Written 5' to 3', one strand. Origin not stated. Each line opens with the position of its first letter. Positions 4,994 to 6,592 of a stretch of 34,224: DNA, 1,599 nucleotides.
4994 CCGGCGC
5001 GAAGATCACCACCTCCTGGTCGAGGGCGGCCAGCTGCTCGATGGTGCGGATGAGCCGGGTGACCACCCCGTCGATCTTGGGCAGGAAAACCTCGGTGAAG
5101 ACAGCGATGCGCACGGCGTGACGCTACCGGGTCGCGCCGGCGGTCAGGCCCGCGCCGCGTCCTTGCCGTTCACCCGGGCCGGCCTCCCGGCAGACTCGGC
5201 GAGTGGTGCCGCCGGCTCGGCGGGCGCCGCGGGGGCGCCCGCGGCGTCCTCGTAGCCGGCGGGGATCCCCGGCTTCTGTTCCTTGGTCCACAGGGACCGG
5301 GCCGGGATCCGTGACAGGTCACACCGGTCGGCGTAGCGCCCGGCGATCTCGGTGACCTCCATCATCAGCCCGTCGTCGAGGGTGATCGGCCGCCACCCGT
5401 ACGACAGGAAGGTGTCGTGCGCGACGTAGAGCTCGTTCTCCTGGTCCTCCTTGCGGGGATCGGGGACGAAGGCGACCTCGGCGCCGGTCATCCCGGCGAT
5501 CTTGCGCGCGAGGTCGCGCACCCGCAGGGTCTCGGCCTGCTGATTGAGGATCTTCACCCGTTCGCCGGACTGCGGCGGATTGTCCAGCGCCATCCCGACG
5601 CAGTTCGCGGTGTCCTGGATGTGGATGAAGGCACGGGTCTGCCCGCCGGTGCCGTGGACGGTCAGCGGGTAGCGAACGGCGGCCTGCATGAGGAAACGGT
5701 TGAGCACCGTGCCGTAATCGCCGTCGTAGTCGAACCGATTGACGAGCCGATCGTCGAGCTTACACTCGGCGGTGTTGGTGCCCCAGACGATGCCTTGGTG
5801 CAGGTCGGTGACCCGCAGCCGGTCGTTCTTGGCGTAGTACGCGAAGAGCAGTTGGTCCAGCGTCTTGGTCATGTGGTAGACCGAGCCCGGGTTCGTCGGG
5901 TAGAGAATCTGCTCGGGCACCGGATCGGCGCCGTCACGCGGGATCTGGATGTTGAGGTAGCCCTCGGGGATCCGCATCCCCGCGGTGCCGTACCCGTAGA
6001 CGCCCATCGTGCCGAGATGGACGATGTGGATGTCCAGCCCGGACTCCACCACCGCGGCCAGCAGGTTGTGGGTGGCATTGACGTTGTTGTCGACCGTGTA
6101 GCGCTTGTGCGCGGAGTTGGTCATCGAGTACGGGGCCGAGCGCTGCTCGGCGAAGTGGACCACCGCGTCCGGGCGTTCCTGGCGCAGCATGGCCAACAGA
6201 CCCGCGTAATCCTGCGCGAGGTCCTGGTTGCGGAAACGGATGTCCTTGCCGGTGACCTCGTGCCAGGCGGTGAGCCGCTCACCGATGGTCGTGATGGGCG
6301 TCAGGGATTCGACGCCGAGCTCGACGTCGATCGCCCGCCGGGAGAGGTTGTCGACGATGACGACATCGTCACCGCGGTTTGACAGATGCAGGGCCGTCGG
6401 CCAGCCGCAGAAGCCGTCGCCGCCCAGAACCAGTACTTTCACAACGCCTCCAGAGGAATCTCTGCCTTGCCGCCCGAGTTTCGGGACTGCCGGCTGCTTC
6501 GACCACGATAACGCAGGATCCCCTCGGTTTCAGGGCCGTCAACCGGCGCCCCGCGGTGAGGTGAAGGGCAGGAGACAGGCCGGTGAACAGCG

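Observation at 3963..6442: sqdB-sqdX-like operon: candidate sulfoquinovose (sulfolipid/sulfoglycan) synthesis pathway in an actinobacterium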

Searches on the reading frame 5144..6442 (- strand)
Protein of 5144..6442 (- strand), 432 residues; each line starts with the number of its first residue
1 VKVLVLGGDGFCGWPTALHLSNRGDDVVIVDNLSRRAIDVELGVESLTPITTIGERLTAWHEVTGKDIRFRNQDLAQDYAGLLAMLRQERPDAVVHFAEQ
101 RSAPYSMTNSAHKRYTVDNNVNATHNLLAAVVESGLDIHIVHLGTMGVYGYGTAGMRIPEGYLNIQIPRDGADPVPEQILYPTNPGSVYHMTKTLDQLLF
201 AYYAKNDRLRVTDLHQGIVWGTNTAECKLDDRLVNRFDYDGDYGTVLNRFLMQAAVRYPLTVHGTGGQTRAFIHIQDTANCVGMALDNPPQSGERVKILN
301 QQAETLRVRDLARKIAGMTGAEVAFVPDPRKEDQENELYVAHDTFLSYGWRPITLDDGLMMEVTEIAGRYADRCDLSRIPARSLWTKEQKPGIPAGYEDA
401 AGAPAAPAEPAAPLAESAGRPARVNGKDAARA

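Call 3: search_protein_families(library=ncbifam, proteins=[window:5144-6442:-], max_evalue=0.001)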
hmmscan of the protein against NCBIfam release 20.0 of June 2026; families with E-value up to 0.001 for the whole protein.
window:5144-6442:- (432 aa): 10 families
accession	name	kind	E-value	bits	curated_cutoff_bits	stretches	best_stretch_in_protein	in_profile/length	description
NF041015.1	UDPsulfquin_syn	equivalog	1.4e-96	323.8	575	1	1-360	1-357/384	UDP-sulfoquinovose synthase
TIGR01179.1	galE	equivalog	5.4e-18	64.9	262.3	1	2-343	1-299/332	UDP-glucose 4-epimerase GalE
TIGR01181.1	dTDP_gluc_dehyt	equivalog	4.9e-11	42.3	365.1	1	54-151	37-131/321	dTDP-glucose 4,6-dehydratase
NF007956.0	PRK10675.1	subfamily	8.6e-11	41.5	394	1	1-150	1-129/338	UDP-glucose 4-epimerase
TIGR02197.1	heptose_epim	equivalog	1e-09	38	274.6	1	3-157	1-126/316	ADP-glyceromanno-heptose 6-epimerase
TIGR04180.1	EDH_00030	hypoth_equivalog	2.4e-07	30.1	475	0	90-151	70-127/297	NAD-dependent 4,6-dehydratase LegB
NF047922.1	GDPFucSynFcl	equivalog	4.2e-06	26.4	500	1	259-361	196-296/308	GDP-L-fucose synthase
NF007490.0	PRK10084.1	subfamily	0.00012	21.2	649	0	1-131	1-111/361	dTDP-glucose 4,6-dehydratase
TIGR01777.1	yfcH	hypoth_equivalog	0.00016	21.4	207.35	0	263-316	188-238/292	TIGR01777 family oxidoreductase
NF042422.1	oxyalk_red_OleD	equivalog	0.00033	20.1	580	0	1-72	1-69/329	2-alkyl-3-oxoalkanoate reductase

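Call 4: search_protein_families(library=pfam, proteins=[window:5144-6442:-], max_evalue=0.001)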
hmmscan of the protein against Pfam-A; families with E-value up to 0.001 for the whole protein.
window:5144-6442:- (432 aa): 2 families
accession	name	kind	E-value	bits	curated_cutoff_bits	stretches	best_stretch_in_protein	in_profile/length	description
PF01370.27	Epimerase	-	1.9e-22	80.3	20.9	1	3-291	1-230/240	NAD dependent epimerase/dehydratase family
PF16363.11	GDP_Man_Dehyd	-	1.2e-14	55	27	1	4-325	1-272/332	GDP-mannose 4,6 dehydratase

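Call 5: search_solved_structures(query=window:5144-6442:-, show_alignments=2)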
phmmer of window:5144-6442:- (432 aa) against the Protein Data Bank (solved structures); distinct sequences matched with E-value up to 0.001: 34.
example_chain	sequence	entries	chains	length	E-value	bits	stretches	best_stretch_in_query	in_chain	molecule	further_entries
1qrr_A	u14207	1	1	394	1.5e-91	310.9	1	2-387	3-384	sulfolipid biosynthesis (SQD1) PROTEIN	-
1i24_A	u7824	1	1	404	1.9e-91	310.6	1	2-387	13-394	SULFOLIPID BIOSYNTHESIS PROTEIN SQD1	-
1i2b_A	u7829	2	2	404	9.3e-91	308.3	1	2-387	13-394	SULFOLIPID BIOSYNTHESIS PROTEIN SQD1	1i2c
4gll_A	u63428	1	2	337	2.9e-11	46.4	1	243-361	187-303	UDP-glucuronic acid decarboxylase 1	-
4lk3_A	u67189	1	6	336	2.9e-11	46.4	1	243-361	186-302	UDP-glucuronic acid decarboxylase 1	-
4m55_A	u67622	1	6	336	3e-11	46.4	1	243-361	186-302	UDP-glucuronic acid decarboxylase 1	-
2b69_A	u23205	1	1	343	3.5e-11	46.1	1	243-360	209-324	UDP-glucuronate decarboxylase 1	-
9rl0_E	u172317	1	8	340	6.6e-07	32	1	1-342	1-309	CDP-tyvelose 2-epimerase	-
1orr_A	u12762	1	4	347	1.1e-06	31.3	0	2-150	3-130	CDP-tyvelose-2-epimerase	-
7k3p_A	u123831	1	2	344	1.2e-06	31.2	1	2-150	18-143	UDP-glucose 4-epimerase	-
6zl6_A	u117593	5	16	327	2.5e-06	30.1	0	247-368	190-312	Epimerase domain-containing protein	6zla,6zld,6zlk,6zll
6zlj_A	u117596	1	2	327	2.7e-06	30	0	247-367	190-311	Epimerase domain-containing protein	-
5gy7_A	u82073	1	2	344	3.2e-06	29.8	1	1-137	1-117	UDP-glucose 4-epimerase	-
6vlo_A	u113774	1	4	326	4.3e-06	29.3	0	249-355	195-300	Putative dTDP-D-glucose 4,6-dehydratase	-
1kvs_A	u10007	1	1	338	4.4e-06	29.3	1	1-150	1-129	UDP-GALACTOSE 4-EPIMERASE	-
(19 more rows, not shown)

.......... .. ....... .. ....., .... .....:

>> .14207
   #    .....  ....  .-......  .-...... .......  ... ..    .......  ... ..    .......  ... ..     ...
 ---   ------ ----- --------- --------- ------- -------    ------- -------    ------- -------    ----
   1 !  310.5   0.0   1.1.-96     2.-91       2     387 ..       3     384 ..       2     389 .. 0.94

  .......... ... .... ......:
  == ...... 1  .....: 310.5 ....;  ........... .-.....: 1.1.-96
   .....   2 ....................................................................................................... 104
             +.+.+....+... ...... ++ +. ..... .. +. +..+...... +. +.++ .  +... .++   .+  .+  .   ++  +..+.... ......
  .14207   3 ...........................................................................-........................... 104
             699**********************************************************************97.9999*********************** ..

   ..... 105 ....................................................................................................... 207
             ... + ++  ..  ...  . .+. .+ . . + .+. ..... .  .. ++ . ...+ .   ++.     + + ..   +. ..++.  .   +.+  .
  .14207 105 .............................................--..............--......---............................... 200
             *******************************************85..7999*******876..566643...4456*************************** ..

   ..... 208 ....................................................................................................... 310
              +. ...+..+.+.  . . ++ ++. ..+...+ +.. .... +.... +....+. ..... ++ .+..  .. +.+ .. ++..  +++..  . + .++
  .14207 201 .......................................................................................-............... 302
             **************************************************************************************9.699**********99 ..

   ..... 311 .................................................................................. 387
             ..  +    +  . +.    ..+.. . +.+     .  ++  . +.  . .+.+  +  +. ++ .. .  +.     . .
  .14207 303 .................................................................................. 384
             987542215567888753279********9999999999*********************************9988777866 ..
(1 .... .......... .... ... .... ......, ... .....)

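Call 9: find_homologous_proteins(query=window:5144-6442:-)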
Query window:5144-6442:- (432 aa): 8000 proteins with E <= 0.001 among 8000 candidates; the best 120 are listed.
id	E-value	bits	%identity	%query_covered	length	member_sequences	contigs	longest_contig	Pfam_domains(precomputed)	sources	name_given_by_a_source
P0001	1.2e-294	995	100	100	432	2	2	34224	PF16363.12,PF01370.28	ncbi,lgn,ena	-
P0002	4.3e-234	795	84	93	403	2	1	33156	PF16363.12,PF01370.28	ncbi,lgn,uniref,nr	ncbi:NAD-dependent epimerase/dehydratase family protein [Raineyella antarctica]|uniref:NAD-dependent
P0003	5.3e-234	795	84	94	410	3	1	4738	PF16363.12,PF01370.28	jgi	-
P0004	8.3e-231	785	84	93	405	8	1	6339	PF16363.12,PF01370.28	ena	-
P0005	1.0e-230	784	85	92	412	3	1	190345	PF16363.12,PF01370.28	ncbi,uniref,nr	ncbi:NAD-dependent epimerase/dehydratase family protein [Raineyella sp.]|uniref:NAD-dependent epimer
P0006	1.3e-230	784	85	92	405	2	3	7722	PF16363.12,PF01370.28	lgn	-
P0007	4.8e-230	782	83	93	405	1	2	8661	PF16363.12,PF01370.28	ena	-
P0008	3.6e-229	779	83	93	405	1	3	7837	PF16363.12,PF01370.28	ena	-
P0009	1.1e-227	774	82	93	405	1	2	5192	PF16363.12,PF01370.28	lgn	-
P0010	1.0e-225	768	-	-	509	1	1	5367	PF16363.12,PF01370.28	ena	-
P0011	2.6e-200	684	70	95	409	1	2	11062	PF16363.12,PF01370.28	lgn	-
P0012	6.7e-200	683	74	91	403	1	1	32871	PF16363.12,PF01370.28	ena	-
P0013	2.0e-199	681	74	91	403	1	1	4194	PF16363.12,PF01370.28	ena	-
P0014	2.6e-198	678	72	91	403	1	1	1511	PF16363.12,PF01370.28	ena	-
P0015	2.5e-197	674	72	94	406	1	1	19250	PF16363.12,PF02719.22,PF01370.28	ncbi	ncbi:MAG TPA: NAD-dependent epimerase/dehydratase family protein [Trueperaceae bacterium]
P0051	1.8e-194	665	72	91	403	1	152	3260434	PF16363.12,PF02719.22,PF01370.28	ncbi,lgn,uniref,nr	ncbi:NAD-dependent epimerase/dehydratase family protein [Truepera radiovictrix]|uniref:NAD-dependent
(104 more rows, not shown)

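Call 12: find_encoding_contigs(protein=P0051, flank=6000, max_places=2)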
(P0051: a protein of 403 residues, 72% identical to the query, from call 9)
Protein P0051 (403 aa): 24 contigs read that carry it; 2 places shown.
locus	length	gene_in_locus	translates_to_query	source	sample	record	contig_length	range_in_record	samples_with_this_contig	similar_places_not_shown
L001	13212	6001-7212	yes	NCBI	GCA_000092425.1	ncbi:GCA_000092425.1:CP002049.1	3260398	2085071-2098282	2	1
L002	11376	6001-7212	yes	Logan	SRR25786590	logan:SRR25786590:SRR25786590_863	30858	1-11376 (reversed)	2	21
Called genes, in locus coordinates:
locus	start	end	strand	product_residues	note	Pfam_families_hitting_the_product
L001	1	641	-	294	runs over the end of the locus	-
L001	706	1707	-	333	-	PF01408:GFO_IDH_MocA, PF22725:GFO_IDH_MocA_C3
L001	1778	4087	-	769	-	PF00270:DEAD, PF00271:Helicase_C, PF09369:MZB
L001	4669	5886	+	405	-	PF13506:Glyco_transf_21, PF00535:Glycos_transf_2, PF10111:Glyco_tranf_2_2, PF13641:Glyco_tranf_2_3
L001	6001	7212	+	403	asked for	PF01370:Epimerase, PF16363:GDP_Man_Dehyd, PF02719:Polysacc_synt_2 (faint)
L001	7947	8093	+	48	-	-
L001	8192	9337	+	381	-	PF13439:Glyco_transf_4, PF13579:Glyco_trans_4_4, PF00534:Glycos_transf_1, PF13692:Glyco_trans_1_4, PF13524:Glyco_trans_1_2, PF20706:GT4-conflict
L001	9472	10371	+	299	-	PF13302:Acetyltransf_3 (faint), PF00583:Acetyltransf_1, PF13673:Acetyltransf_10 (weak), PF13508:Acetyltransf_7 (weak)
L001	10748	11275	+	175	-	PF02469:Fasciclin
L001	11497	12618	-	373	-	PF01594:AI-2E_transport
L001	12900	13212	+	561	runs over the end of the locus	PF06418:CTP_synth_N, PF00117:GATase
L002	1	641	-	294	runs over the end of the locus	-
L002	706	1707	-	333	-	PF01408:GFO_IDH_MocA, PF22725:GFO_IDH_MocA_C3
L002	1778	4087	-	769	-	PF00270:DEAD, PF00271:Helicase_C, PF09369:MZB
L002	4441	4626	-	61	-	-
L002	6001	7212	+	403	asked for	PF01370:Epimerase, PF16363:GDP_Man_Dehyd, PF02719:Polysacc_synt_2 (faint)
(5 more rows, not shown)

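Call 29: search_dna_similar(query=window:5144-6442:-, collection=plasmids, mode=protein, max_rows=40, max_evalue=1e-40)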
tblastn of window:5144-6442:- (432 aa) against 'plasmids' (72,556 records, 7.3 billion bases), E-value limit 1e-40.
Records with a match: 23; places in all: 23; records where one place covers at least 80% of the query: 22.
Best place of each record, by identity: 60-80% 10; <60% 13.
By first word of the organism name: Sinorhizobium 4; Agrobacterium 4; Rhizobium 3; Haladaptatus 3; Pelagovum 1; Rhodobacteraceae 1; Microbulbifer 1; Palleronia 1; Marinovum 1; Loktanella 1; and 3 more.
By predicted mobility (MOB-suite, as given by PLSDB): non-mobilizable 19; mobilizable 2; conjugative 2.
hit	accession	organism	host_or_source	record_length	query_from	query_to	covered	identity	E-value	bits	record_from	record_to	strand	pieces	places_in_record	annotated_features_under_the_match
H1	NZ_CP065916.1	Pelagovum pacificum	cell culture,seawater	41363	1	385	89%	67.8%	0e+0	566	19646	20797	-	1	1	NAD-dependent epimerase/dehydratase family protein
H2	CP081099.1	Rhodobacteraceae bacterium M382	-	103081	1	385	89%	66.2%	1e-176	555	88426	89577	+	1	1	NAD-dependent epimerase/dehydratase family protein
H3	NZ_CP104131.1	Sinorhizobium sp. K101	Phaseolus vulgaris,cell ...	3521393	1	393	91%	64.1%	9e-167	526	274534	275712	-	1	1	none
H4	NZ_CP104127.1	Sinorhizobium sp. M103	Phaseolus vulgaris,cell ...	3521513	1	393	91%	64.1%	9e-167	526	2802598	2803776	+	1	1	none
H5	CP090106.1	Sinorhizobium meliloti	Medicago,Cell culture,Plant nodule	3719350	1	393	91%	63.4%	2e-164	520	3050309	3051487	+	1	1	NAD-dependent epimerase/dehydratase family protein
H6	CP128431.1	Microbulbifer sp. MKSA007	Smenospongia aurea,bacteria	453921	2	385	89%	64.6%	2e-167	528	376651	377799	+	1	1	NAD-dependent epimerase/dehydratase family protein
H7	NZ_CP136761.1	Palleronia sp. LCG004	cell culture,Intertidal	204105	1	388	90%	63.7%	3e-162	513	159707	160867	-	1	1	NAD-dependent epimerase/dehydratase family protein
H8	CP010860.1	Marinovum algicola DG 898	-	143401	1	388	90%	63.4%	9e-164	517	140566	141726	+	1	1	Nucleoside-diphosphate-sugar epimerase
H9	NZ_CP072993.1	Loktanella salsilacus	-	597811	1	388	90%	61.3%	1e-161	511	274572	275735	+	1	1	NAD-dependent epimerase/dehydratase family protein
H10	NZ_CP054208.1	Rhodococcus qingshengii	cell culture,carbendazim contaminated ...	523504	1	390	90%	58.2%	4e-150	478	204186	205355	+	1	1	NAD-dependent epimerase/dehydratase family protein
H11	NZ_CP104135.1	Sinorhizobium sp. C101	Phaseolus vulgaris,cell ...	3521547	1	277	64%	69.7%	7e-123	400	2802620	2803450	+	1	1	none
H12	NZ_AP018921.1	Pseudonocardia autotrophica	-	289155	1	385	89%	44.8%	6e-93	313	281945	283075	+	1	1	NAD-dependent epimerase/dehydratase family protein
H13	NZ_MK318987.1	Rhizobium rhizogenes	-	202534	1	388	90%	43.6%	5e-99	331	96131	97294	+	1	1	NAD-dependent epimerase/dehydratase family protein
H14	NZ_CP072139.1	Agrobacterium sp. S7/73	Phyla canescens,cell culture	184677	1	385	89%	43.6%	7e-102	339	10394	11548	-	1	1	NAD-dependent epimerase/dehydratase family protein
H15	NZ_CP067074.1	Rhizobium sp. AB2/73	Phyla canescens,cell culture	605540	1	385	89%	43.6%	7e-102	339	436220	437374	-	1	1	NAD-dependent epimerase/dehydratase family protein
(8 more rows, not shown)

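Call 31: get_annotated_region(hit=H5, flank=5000)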
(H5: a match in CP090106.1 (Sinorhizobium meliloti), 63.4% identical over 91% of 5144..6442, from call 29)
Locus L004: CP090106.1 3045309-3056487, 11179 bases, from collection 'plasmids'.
description: Sinorhizobium meliloti strain Ak57 plasmid pSymB, complete sequence
organism: Sinorhizobium meliloti (NCBI taxid 382)
taxonomy: Bacteria; Pseudomonadota; Alphaproteobacteria; Hyphomicrobiales; Rhizobiaceae; Sinorhizobium; Sinorhizobium meliloti
host: -; source: Medicago,Cell culture,Plant nodule; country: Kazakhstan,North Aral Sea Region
typing (MOB-suite, as given by PLSDB): non-mobilizable
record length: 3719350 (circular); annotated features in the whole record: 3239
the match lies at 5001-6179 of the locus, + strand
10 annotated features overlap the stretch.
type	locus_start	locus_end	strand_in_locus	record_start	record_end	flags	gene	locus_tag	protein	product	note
CDS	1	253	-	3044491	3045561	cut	-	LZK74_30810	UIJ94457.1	hypothetical protein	-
CDS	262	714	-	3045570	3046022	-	tolR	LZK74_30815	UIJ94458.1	protein TolR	-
CDS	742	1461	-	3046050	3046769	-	tolQ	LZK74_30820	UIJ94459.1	protein TolQ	-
CDS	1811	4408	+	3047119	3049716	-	ligD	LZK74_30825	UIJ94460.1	DNA ligase D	-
CDS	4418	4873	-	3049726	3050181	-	ybgC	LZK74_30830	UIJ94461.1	tol-pal system-associated acyl-CoA thioesterase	-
CDS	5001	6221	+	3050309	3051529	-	-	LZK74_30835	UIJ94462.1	NAD-dependent epimerase/dehydratase family protein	-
CDS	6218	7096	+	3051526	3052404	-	-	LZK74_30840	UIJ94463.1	glycosyl transferase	-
CDS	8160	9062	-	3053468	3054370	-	-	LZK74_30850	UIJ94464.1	metallophosphoesterase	-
CDS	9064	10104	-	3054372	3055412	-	ruvB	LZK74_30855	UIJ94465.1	Holliday junction branch migration DNA helicase RuvB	-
CDS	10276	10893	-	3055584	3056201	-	ruvA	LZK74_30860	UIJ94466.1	Holliday junction branch migration protein RuvA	-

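Call 32: get_annotated_region(hit=H10, flank=6000)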
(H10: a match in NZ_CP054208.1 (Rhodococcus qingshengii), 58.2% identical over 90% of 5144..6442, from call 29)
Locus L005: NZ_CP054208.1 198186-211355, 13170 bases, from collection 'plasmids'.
description: Rhodococcus qingshengii strain CX-1 plasmid unnamed1, complete sequence
organism: Rhodococcus qingshengii (NCBI taxid 334542)
taxonomy: Bacteria; Actinomycetota; Actinomycetes; Mycobacteriales; Nocardiaceae; Rhodococcus; Rhodococcus qingshengii
host: -; source: cell culture,carbendazim contaminated soil; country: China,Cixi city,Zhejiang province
typing (MOB-suite, as given by PLSDB): mobilizable; relaxase MOBP,MOBP
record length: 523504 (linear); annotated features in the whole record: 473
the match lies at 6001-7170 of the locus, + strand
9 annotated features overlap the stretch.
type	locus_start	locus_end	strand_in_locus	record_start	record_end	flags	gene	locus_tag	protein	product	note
CDS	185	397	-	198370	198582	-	-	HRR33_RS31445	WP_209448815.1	hypothetical protein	-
CDS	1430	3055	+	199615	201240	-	-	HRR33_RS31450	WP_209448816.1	SulP family inorganic anion transporter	GO:0008272 - sulfate transport [Evidence IEA]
CDS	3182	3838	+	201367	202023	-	-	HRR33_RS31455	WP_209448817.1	GAP family protein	-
CDS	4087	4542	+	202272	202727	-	-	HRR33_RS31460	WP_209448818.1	DUF6069 family protein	-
CDS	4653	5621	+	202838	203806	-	-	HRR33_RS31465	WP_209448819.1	TIGR00341 family protein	-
CDS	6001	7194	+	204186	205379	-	-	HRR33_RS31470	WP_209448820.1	NAD-dependent epimerase/dehydratase family protein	-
CDS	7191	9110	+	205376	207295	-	-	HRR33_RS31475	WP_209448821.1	hypothetical protein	-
CDS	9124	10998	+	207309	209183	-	-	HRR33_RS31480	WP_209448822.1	glycosyltransferase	-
CDS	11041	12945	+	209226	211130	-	-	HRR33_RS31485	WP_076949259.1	alkyl sulfatase dimerization domain-containing protein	-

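Call 33: get_annotated_region(hit=H1, flank=5000)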
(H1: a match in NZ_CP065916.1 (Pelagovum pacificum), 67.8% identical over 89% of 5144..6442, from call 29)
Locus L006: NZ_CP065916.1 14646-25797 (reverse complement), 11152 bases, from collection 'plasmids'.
description: Pelagovum pacificum strain SM1903 plasmid p_SM1903_1, complete sequence
organism: Pelagovum pacificum (NCBI taxid 2588711)
taxonomy: Bacteria; Pseudomonadota; Alphaproteobacteria; Rhodobacterales; Paracoccaceae; Pelagovum; Pelagovum pacificum
host: -; source: cell culture,seawater; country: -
typing (MOB-suite, as given by PLSDB): non-mobilizable; replicon rep_cluster_252
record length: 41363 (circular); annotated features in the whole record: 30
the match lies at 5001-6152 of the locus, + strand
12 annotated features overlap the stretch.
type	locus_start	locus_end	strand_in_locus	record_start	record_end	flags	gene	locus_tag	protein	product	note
CDS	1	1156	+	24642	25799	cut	-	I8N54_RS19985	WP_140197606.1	HAMP domain-containing sensor histidine kinase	GO:0007165 - signal transduction [Evidence IEA]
CDS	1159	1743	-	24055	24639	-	-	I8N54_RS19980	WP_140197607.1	DUF2793 domain-containing protein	-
CDS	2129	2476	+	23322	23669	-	-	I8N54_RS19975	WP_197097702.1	hypothetical protein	-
CDS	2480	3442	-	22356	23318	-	-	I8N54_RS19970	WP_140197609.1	class I SAM-dependent methyltransferase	-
CDS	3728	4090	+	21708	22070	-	-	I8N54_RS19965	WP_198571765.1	hypothetical protein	-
CDS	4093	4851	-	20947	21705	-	-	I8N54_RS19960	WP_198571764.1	DUF2793 domain-containing protein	-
CDS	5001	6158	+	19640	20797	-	-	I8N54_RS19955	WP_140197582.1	NAD-dependent epimerase/dehydratase family protein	-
CDS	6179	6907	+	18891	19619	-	-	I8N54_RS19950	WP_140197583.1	phosphoadenylyl-sulfate reductase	GO:0019379 - sulfate assimilation, phosphoadenylyl sulfate reduction by phosphoadenylyl-sulfate reductase (thioredoxin) ...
CDS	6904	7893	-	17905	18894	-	-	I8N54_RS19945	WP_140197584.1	hypothetical protein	-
CDS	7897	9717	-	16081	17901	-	-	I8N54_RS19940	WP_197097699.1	DUF4422 domain-containing protein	-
CDS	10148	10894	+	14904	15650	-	-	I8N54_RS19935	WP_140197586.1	glycosyltransferase family 2 protein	-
CDS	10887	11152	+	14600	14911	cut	-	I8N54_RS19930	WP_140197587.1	lipid-A-disaccharide synthase N-terminal domain-containing protein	GO:0009245 - lipid A biosynthetic process [Evidence IEA]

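Call 55: find_encoding_contigs(protein=P0002, flank=3000, max_places=1)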
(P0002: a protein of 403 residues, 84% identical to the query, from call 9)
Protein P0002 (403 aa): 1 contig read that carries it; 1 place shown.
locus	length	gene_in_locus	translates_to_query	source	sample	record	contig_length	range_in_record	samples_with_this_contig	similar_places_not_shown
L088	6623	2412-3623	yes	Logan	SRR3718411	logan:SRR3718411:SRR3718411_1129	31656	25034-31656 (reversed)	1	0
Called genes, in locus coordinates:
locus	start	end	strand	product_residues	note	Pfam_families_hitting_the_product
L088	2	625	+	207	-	?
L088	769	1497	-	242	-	PF08239:SH3_3, PF06737:Transglycosylas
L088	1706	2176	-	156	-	PF09424:YqeY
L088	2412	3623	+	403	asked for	PF01370:Epimerase, PF16363:GDP_Man_Dehyd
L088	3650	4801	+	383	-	PF13439:Glyco_transf_4, PF13579:Glyco_trans_4_4, PF20706:GT4-conflict, PF00534:Glycos_transf_1, PF13692:Glyco_trans_1_4, PF13524:Glyco_trans_1_2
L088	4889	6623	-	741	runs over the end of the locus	PF00199:Catalase, PF06628:Catalase-rel, PF18011:Catalase_C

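Call 56: find_encoding_contigs(protein=P0005, flank=3000, max_places=1)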
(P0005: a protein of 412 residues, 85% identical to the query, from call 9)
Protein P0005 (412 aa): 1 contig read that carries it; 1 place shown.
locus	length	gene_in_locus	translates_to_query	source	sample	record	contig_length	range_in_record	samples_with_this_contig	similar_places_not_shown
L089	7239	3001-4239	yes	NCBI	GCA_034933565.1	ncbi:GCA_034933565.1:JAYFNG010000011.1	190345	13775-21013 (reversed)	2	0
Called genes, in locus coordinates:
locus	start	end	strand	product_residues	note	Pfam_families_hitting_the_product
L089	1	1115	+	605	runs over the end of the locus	PF08310:LGFP, PF01522:Polysacc_deac_1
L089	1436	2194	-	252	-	PF08239:SH3_3, PF06737:Transglycosylas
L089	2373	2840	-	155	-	PF09424:YqeY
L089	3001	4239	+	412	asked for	PF01370:Epimerase, PF16363:GDP_Man_Dehyd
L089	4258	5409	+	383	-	PF13439:Glyco_transf_4, PF13579:Glyco_trans_4_4, PF20706:GT4-conflict, PF00534:Glycos_transf_1, PF13692:Glyco_trans_1_4, PF13524:Glyco_trans_1_2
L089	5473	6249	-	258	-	PF02900:LigB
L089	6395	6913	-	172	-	PF00300:His_Phos_1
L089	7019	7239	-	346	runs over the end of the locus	-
